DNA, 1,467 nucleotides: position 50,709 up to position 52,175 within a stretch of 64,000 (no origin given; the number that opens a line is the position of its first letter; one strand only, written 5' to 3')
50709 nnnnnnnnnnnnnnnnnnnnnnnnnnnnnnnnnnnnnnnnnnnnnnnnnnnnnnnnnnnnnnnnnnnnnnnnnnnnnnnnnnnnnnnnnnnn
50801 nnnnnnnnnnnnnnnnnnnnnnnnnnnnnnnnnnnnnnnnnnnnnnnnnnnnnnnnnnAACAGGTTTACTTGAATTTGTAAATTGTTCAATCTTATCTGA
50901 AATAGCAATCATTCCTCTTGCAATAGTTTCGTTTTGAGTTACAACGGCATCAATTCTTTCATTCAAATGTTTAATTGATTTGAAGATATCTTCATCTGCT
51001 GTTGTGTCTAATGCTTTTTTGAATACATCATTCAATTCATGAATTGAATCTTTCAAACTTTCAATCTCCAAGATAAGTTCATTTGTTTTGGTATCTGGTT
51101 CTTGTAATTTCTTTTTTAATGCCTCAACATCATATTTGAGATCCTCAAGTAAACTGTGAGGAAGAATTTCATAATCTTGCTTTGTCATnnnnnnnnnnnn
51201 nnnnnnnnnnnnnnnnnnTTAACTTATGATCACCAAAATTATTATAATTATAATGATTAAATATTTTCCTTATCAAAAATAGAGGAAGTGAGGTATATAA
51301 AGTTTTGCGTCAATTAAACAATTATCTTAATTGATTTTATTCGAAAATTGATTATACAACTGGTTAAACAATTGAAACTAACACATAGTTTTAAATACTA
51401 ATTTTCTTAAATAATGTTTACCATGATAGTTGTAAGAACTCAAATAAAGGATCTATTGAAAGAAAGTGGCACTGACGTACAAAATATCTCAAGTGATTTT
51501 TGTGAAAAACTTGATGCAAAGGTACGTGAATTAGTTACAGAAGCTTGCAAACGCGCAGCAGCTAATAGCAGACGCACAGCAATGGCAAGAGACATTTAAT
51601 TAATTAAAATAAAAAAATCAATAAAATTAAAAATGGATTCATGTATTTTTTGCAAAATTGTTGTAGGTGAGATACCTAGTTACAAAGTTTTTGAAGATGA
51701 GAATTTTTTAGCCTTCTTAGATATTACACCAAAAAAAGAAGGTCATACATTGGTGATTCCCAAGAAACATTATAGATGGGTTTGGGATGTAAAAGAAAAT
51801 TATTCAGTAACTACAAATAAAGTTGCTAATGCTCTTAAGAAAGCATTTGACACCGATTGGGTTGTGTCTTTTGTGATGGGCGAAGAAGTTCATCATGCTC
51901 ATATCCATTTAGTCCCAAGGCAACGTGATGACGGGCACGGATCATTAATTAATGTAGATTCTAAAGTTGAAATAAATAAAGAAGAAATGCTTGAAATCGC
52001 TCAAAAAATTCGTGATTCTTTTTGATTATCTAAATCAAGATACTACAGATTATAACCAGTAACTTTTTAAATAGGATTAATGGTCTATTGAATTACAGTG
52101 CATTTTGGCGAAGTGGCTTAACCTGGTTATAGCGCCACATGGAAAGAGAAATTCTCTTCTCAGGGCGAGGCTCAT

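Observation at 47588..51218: Compact type-IV-pilus-like operon: pilin with class III signal, A24 prepilin peptidase, and two Pro-rich coiled-coil proteins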

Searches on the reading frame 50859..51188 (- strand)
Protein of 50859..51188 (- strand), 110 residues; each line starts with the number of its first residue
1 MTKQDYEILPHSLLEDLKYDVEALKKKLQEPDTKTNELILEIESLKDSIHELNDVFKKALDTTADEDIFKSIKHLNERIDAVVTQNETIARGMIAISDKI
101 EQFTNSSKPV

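Call 57: search_protein_representatives(alignment_id=A5)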
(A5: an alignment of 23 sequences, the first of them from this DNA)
Query: 23 sequences, 110 profile positions. Proteins with E-value up to 0.001 (for the whole library): 701; up to 1e-10: 119; up to 1e-30: 25. The best 150 are listed.
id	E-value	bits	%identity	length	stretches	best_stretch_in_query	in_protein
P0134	1.5e-49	182.8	-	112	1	1-108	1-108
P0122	5.7e-49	180.9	-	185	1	1-108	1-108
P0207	1.7e-48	179.4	-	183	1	1-109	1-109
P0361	5.0e-47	174.7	-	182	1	1-108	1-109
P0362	5.3e-47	174.6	-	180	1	3-109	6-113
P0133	1.3e-45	170.1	-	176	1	3-108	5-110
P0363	3.6e-44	165.5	-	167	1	1-108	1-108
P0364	3.7e-43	162.2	-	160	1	1-109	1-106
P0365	7.7e-43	161.2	-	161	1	1-106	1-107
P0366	2.9e-42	159.4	-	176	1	1-106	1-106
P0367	7.2e-40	151.6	-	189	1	1-107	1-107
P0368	1.3e-39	150.8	-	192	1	1-109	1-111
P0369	1.0e-38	147.9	-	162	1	7-106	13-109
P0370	5.7e-38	145.5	-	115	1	3-106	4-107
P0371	7.1e-38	145.2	-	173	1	3-108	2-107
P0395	6.0e-20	87.5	-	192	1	4-108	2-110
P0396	1.5e-19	86.2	-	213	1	3-108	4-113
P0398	3.5e-18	81.8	-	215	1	1-106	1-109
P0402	9.5e-17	77.2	-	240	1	1-103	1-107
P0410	1.6e-15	73.2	-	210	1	1-101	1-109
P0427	3.4e-13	65.8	-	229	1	1-108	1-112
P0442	4.6e-12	62.1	-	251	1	3-101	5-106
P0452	1.3e-11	60.7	-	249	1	1-106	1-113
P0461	2.4e-11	59.8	-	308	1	3-102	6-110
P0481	1.7e-10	57.1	-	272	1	1-102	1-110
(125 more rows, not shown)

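Call 59: list_cluster_members(proteins=[P0395, P0396, P0398, P0402, P0410, P0427, P0442, P0452, P0461, P0481])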
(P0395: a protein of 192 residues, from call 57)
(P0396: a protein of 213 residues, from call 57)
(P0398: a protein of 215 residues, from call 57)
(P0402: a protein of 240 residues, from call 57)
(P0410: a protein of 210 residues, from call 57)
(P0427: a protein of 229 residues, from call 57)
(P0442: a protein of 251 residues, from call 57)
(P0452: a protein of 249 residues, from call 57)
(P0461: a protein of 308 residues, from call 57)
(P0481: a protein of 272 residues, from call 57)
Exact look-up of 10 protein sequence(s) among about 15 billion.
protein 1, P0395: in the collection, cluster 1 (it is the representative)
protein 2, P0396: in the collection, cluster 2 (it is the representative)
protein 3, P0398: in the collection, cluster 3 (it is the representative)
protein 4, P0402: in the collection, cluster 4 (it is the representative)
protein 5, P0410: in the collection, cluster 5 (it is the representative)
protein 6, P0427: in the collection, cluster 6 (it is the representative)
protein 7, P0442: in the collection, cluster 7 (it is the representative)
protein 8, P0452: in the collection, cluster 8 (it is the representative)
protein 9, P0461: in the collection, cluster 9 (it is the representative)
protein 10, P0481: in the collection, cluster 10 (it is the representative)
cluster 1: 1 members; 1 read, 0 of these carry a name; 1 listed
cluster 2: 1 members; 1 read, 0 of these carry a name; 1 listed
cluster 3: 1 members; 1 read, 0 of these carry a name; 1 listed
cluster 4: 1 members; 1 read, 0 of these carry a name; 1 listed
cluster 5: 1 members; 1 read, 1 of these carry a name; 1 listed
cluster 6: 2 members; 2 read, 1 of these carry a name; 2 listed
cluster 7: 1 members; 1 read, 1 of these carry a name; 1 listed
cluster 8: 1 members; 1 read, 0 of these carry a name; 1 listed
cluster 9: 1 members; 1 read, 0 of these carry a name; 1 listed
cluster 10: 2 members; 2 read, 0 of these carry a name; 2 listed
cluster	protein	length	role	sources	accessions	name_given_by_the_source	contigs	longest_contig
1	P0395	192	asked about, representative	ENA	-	-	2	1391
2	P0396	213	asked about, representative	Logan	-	-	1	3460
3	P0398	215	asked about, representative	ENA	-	-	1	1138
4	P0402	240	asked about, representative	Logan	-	-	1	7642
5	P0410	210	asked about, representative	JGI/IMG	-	hypothetical protein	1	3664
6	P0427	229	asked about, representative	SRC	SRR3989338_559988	-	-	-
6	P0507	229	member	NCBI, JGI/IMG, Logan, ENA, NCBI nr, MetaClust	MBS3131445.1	hypothetical protein J4212_03360 [Candidatus Woesearchaeota archaeon] | hypothetical protein [Candidatus Woesearchaeota archaeon] | \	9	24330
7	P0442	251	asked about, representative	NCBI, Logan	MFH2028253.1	MAG: hypothetical protein ABIJ08_03905 [Nanoarchaeota archaeon]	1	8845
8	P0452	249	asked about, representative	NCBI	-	-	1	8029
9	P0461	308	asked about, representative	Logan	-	-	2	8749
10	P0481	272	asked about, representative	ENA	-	-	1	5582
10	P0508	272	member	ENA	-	-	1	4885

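Call 60: find_encoding_contigs(protein=P0507, flank=10000, max_places=1)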
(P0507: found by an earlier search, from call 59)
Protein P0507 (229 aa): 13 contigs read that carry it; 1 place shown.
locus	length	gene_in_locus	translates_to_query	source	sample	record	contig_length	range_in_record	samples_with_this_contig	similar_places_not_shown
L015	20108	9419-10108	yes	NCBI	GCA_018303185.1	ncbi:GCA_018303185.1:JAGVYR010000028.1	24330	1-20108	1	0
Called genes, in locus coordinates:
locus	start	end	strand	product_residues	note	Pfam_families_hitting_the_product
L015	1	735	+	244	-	PF02498:Bro-N (faint)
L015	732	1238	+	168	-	PF13280:WYL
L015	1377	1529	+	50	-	-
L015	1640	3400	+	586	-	PF07973:tRNA_SAD, PF00587:tRNA-synt_2b, PF03129:HGTP_anticodon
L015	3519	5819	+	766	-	-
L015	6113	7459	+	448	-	PF02881:SRP54_N, PF00448:SRP54, PF01656:CbiA, PF02978:SRP_SPB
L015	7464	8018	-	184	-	-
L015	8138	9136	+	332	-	PF01594:AI-2E_transport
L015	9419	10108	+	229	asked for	-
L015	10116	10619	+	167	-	-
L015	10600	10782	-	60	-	-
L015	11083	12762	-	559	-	PF00749:tRNA-synt_1c, PF03950:tRNA-synt_1c_C, PF20974:tRNA-synt_1c_C2 (weak)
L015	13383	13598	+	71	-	PF00125:Histone, PF15511:CENP-T_C, PF07524:Bromo_TP (weak), PF00808:CBFD_NFYB_HMF, PF15630:CENP-S (weak)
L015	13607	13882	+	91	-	PF04193:PQ-loop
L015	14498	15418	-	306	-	PF08843:AbiEii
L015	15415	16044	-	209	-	-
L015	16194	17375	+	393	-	PF07670:Gate, PF07664:FeoB_C, PF07670:Gate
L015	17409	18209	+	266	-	PF00149:Metallophos, PF12850:Metallophos_2 (faint)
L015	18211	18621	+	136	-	PF11969:DcpS_C, PF01230:HIT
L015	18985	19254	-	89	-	-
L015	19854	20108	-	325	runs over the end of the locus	PF13354:Beta-lactamase2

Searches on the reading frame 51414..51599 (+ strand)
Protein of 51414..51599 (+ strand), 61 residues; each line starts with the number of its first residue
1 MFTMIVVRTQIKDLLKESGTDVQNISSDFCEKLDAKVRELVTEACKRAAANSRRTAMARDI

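Call 3: search_protein_families(library=pfam, proteins=[window:51414-51599:+], max_evalue=1)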
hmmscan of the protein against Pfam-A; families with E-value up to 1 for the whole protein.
window:51414-51599:+ (61 aa): 3 families
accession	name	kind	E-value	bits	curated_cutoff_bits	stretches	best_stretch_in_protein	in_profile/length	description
PF16999.10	V-ATPase_G_2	-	0.0087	17.1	28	1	12-56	40-84/104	Vacuolar (H+)-ATPase G subunit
PF09415.16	CENP-X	-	0.015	16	25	1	11-58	4-52/74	CENP-S associating Centromere protein X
PF13025.11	DUF3886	-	0.089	13.4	25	1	26-56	13-43/68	Protein of unknown function (DUF3886)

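Call 4: search_protein_families(library=ncbifam, proteins=[window:51414-51599:+], max_evalue=1)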
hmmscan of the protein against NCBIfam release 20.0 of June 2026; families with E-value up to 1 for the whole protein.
window:51414-51599:+ (61 aa): 1 family
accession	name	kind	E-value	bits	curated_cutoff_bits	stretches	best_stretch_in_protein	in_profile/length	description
TIGR00362.1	DnaA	equivalog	0.053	12.6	343.9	1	3-58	327-384/437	chromosomal replication initiator protein DnaA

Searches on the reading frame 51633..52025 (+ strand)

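Call 3: search_protein_families(library=pfam, proteins=[window:51633-52025:+], max_evalue=1)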
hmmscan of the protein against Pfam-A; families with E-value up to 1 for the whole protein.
window:51633-52025:+ (130 aa): 4 families
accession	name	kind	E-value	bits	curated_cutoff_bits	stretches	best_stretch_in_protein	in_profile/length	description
PF01230.28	HIT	-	2e-17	64.1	21.5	1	12-98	2-97/98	HIT domain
PF11969.13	DcpS_C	-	1.8e-12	48.2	24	1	3-95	1-101/114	Scavenger mRNA decapping enzyme C-term binding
PF22133.1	Toxin_BN_H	-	0.00067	19.7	52.2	1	23-126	32-133/276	Botulinum neurotoxin, helical domain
PF04677.20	CwfJ_C_1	-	0.012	16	21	1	25-97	36-110/122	Protein similar to CwfJ C-terminus 1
